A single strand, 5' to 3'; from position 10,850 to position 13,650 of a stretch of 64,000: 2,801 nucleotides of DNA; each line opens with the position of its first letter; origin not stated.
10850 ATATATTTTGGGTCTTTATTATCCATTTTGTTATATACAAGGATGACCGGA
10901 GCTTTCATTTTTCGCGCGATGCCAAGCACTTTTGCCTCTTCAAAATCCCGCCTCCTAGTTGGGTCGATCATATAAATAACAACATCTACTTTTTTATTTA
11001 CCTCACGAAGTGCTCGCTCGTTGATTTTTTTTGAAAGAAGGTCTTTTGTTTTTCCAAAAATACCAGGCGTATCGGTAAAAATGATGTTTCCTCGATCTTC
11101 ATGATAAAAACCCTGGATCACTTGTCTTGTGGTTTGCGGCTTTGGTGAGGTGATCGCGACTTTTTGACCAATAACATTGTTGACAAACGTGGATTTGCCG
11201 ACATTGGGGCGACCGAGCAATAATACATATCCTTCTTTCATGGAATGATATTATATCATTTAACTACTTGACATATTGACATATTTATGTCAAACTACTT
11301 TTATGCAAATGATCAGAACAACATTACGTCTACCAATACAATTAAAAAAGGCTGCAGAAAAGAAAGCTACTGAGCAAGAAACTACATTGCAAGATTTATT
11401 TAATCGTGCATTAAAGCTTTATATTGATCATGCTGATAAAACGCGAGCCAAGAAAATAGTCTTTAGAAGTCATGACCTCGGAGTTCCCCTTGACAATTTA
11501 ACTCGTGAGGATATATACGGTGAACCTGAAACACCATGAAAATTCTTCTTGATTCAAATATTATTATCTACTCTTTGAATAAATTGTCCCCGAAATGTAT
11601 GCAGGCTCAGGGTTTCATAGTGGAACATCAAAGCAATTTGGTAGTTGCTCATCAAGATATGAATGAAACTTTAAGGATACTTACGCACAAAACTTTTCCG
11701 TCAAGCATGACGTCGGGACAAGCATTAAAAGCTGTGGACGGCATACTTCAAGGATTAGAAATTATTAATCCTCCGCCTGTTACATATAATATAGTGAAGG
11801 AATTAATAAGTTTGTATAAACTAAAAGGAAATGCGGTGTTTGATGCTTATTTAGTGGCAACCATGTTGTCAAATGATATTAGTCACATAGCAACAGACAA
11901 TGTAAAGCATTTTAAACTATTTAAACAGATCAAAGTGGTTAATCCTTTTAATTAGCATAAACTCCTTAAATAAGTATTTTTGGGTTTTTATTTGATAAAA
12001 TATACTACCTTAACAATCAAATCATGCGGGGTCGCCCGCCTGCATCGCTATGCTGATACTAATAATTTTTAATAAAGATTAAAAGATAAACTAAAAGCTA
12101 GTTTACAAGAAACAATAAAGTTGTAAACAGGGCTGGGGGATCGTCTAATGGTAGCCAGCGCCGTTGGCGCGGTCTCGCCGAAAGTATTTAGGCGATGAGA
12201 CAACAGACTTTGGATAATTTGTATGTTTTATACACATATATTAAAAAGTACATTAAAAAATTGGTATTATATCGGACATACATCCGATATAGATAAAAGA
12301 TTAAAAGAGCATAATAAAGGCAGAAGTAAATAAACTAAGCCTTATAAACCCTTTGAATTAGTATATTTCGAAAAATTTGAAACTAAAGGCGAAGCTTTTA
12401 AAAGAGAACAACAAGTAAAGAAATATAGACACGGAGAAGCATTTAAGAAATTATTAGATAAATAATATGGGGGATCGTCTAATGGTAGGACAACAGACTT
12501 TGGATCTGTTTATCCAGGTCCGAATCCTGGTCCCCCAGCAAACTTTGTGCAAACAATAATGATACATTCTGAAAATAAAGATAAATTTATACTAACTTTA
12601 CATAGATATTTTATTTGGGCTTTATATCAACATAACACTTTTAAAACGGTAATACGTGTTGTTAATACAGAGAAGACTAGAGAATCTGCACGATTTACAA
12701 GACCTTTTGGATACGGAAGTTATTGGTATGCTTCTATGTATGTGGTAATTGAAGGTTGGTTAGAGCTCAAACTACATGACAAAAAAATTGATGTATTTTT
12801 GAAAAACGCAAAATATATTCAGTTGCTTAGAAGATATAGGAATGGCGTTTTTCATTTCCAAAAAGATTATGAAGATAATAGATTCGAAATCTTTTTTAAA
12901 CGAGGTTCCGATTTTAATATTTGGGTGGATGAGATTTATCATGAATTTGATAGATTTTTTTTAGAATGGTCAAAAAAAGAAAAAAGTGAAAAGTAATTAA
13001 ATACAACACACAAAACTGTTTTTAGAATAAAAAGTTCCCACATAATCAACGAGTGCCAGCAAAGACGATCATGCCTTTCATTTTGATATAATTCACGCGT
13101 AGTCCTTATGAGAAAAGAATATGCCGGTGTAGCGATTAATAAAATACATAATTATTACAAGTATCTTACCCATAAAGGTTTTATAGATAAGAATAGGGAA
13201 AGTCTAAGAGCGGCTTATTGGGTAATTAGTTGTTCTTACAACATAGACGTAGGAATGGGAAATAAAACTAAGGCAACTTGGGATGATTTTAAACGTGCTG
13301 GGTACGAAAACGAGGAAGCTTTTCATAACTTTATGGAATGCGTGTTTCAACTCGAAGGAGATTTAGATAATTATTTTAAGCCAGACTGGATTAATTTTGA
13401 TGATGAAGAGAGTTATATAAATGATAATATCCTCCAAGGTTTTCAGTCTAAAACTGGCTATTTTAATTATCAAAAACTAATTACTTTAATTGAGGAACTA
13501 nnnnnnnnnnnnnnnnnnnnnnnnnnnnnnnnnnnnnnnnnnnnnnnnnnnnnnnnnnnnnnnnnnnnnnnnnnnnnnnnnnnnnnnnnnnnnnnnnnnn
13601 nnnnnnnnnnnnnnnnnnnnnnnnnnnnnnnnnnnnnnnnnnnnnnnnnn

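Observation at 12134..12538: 5' half of tRNA-Gln duplicated around a GIY-YIG nuclease gene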

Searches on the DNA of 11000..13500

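Call 4: search_rna_families(source=window, start=11000, end=13500, threshold=evalue, max_evalue=10, show_alignments=4)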
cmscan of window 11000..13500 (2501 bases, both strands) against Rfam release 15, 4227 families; matches with E-value up to 10: 6.
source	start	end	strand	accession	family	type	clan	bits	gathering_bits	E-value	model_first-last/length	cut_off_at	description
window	12468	12538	+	RF00005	tRNA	Gene; tRNA;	CL00001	62.4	29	1.5e-12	1-71/71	no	tRNA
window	12301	12348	-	RF01378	CRISPR-DR65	Gene; CRISPR;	-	22.6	43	1.6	1-37/37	no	CRISPR RNA direct repeat element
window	13411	13478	-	RF00535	snoMe28S-Am982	Gene; snRNA; snoRNA; CD-box;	CL00054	19.7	49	4.8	1-80/80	no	Small nucleolar RNA Me28S-Am982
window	11496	11583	+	RF00531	snoMe28S-Gm3113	Gene; snRNA; snoRNA; CD-box;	-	18.3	70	9.6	1-84/84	no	Small nucleolar RNA Me28S-Gm3113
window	12762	12857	-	RF03056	RAGATH-35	Gene; sRNA;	-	17.5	38.9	6.1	1-87/87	no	RAGATH-35 RNA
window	11605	11659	-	RF01312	sR9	Gene; snRNA; snoRNA; CD-box;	-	16.8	36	5.7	1-55/55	no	Small nucleolar RNA sR9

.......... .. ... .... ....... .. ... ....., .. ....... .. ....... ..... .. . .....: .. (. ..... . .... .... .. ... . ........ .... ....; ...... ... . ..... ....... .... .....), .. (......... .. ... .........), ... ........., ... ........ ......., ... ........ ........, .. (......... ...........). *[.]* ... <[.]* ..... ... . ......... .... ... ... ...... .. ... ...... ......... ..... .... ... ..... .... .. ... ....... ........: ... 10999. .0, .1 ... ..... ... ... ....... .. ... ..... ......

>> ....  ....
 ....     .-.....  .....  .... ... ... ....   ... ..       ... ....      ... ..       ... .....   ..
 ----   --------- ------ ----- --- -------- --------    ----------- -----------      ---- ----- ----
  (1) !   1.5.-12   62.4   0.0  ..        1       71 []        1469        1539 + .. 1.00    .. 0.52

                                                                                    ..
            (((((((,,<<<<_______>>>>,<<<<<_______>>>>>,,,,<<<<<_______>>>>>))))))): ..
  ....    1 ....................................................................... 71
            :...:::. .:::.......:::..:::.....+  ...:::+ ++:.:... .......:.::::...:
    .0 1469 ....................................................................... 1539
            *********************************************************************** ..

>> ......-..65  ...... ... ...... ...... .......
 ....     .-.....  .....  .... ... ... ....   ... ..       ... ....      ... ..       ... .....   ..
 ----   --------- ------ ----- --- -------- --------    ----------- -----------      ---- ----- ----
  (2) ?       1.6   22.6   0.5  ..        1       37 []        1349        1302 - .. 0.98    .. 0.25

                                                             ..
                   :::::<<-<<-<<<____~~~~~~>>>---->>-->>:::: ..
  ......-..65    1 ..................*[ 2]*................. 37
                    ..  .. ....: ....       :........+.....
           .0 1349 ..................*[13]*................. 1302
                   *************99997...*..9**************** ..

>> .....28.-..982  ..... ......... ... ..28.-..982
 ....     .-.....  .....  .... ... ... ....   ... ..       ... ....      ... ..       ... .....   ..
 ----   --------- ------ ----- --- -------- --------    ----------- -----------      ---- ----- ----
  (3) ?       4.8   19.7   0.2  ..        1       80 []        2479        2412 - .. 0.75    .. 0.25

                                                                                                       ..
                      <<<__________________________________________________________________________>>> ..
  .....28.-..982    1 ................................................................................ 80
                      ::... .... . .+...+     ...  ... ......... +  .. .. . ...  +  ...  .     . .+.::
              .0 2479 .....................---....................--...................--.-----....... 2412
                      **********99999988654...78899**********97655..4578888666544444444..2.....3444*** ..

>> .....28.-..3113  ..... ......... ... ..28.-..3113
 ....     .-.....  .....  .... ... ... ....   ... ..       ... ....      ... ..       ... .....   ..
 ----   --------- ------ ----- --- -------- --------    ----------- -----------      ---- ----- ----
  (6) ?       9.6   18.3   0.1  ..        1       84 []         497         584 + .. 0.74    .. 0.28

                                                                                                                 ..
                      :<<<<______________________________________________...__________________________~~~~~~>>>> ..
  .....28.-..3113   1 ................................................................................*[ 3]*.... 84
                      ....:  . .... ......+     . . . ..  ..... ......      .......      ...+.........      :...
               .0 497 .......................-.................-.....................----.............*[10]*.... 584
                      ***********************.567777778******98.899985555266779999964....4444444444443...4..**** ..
